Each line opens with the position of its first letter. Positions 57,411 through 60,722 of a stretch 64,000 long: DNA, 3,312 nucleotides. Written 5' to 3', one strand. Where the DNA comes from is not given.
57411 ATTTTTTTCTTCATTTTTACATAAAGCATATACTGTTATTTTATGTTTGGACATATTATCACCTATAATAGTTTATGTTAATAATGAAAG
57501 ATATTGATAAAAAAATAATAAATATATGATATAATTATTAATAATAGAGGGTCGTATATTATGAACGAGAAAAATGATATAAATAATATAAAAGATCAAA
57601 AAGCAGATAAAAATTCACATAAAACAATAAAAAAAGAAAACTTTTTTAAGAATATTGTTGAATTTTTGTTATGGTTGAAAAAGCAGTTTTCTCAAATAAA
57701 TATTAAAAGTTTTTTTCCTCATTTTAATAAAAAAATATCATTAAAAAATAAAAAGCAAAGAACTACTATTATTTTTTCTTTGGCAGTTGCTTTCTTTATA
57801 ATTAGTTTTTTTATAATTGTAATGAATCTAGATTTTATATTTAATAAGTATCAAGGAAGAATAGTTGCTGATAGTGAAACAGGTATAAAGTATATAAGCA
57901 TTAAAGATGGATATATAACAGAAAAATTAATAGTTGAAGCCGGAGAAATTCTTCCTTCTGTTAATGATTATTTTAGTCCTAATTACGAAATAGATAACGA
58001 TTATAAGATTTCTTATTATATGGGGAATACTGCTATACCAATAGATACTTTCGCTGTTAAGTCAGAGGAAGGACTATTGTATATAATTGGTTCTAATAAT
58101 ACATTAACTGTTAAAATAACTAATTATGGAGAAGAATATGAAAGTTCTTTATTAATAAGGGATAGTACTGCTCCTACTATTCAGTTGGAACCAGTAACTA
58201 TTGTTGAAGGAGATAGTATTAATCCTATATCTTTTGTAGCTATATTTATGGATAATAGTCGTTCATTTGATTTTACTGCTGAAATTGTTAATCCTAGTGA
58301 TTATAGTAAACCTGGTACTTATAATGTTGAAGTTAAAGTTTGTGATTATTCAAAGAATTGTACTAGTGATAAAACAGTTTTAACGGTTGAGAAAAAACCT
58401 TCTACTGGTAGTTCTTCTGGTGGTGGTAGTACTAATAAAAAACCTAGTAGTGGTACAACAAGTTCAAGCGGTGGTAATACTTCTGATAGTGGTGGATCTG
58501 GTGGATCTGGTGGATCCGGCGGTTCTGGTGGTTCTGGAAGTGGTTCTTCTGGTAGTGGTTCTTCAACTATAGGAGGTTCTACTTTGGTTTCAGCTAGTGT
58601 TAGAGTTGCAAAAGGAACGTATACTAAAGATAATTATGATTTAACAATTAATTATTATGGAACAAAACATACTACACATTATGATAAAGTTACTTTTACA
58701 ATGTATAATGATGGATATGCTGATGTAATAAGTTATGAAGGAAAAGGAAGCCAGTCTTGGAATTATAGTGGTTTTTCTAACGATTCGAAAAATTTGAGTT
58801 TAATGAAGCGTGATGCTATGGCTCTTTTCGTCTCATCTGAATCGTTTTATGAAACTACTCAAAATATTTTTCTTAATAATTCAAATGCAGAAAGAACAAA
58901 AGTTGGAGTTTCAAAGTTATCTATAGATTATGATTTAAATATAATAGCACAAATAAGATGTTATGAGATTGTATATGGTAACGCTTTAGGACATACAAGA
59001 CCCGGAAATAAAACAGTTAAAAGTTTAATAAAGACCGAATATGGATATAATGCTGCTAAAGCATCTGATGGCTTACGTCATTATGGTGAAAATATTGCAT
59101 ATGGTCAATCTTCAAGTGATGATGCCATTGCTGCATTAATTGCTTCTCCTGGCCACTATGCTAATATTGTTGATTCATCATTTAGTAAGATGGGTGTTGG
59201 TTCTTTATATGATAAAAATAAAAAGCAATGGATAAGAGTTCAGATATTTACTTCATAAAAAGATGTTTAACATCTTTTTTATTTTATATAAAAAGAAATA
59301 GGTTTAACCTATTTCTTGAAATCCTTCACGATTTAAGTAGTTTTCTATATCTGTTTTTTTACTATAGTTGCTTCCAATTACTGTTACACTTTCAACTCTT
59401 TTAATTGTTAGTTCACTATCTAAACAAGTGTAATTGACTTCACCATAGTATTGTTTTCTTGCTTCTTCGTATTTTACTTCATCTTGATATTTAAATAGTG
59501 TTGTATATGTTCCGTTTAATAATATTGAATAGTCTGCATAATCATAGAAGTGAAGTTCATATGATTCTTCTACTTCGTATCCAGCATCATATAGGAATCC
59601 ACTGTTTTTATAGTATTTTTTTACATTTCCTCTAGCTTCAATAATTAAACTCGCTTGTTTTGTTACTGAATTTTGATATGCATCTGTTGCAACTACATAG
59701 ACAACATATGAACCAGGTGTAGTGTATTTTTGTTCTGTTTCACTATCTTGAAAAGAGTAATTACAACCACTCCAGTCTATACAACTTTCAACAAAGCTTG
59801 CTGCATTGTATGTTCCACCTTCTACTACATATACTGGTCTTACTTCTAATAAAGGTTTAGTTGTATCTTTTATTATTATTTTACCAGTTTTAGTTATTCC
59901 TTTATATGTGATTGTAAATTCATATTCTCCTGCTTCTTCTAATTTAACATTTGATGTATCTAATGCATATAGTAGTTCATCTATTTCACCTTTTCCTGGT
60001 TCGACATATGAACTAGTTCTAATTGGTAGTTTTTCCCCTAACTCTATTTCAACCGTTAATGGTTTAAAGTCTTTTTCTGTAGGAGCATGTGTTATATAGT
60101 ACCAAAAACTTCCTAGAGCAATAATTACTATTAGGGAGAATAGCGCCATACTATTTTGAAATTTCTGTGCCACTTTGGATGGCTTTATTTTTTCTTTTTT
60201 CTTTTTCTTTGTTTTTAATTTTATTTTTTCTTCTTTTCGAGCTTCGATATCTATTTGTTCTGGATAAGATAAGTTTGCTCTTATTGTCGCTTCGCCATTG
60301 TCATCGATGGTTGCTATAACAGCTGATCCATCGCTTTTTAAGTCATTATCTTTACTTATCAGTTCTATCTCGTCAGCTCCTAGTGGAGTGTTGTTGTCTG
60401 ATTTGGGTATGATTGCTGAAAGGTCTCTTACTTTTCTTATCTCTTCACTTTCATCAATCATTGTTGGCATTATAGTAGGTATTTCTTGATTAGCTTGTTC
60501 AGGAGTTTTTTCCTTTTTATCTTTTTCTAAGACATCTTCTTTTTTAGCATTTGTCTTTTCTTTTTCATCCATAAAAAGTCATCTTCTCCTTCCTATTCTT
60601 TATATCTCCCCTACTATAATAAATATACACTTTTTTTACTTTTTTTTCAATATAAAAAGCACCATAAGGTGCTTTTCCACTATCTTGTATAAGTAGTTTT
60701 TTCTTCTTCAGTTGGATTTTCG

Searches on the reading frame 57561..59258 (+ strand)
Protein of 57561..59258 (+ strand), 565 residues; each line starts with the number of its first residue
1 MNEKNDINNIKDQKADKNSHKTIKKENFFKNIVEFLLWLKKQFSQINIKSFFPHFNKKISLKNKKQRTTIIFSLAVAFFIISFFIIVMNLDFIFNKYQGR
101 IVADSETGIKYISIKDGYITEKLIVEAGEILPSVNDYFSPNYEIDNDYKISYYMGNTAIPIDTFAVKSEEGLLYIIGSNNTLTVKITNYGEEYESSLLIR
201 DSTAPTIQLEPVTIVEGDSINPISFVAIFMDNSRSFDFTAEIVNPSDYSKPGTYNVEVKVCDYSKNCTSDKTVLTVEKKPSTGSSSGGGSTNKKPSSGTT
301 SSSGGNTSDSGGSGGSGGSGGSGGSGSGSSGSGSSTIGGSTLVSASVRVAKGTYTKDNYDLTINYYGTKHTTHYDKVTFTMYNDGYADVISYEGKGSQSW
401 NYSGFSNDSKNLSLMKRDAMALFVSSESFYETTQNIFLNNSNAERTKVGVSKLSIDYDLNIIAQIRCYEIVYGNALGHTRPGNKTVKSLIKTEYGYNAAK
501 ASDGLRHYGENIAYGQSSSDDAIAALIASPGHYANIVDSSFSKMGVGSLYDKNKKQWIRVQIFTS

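Call 3: search_protein_families(library=pfam, proteins=[window:57561-59258:+], max_evalue=0.01)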
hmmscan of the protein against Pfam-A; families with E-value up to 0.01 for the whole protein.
window:57561-59258:+ (565 aa): 1 family
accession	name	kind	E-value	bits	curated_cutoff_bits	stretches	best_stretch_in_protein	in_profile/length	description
PF00188.32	CAP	-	3.2e-12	47.8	21.1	1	439-560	2-114/117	Cysteine-rich secretory protein family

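Call 4: search_protein_families(library=ncbifam, proteins=[window:57561-59258:+], max_evalue=0.01)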
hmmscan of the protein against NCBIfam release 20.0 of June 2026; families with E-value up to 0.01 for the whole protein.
window:57561-59258:+ (565 aa): 1 family
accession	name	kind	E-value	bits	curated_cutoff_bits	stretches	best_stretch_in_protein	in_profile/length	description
TIGR02909.1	spore_YkwD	subfamily_domain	1.6e-16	60.4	171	1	437-563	8-125/127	uncharacterized protein, YkwD family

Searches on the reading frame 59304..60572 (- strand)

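Call 3: search_protein_families(library=pfam, proteins=[window:59304-60572:-], max_evalue=0.01)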
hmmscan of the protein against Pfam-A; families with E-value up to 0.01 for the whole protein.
window:59304-60572:- (422 aa): 0 families

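Call 4: search_protein_families(library=ncbifam, proteins=[window:59304-60572:-], max_evalue=0.01)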
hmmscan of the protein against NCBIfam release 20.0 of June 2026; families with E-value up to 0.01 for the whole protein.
window:59304-60572:- (422 aa): 0 families

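Call 72: search_protein_families(library=padloc, proteins=[window:59304-60572:-], max_evalue=0.01)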
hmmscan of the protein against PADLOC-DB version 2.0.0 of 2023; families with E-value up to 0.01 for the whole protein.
window:59304-60572:- (422 aa): 0 families

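Call 73: search_protein_families(library=phrogs, proteins=[window:59304-60572:-], max_evalue=0.01)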
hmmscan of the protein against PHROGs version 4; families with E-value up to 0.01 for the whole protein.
window:59304-60572:- (422 aa): 1 family
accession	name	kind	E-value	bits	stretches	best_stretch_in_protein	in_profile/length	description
phrog_5881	-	unknown function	0.0071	17.2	0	195-229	91-125/138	-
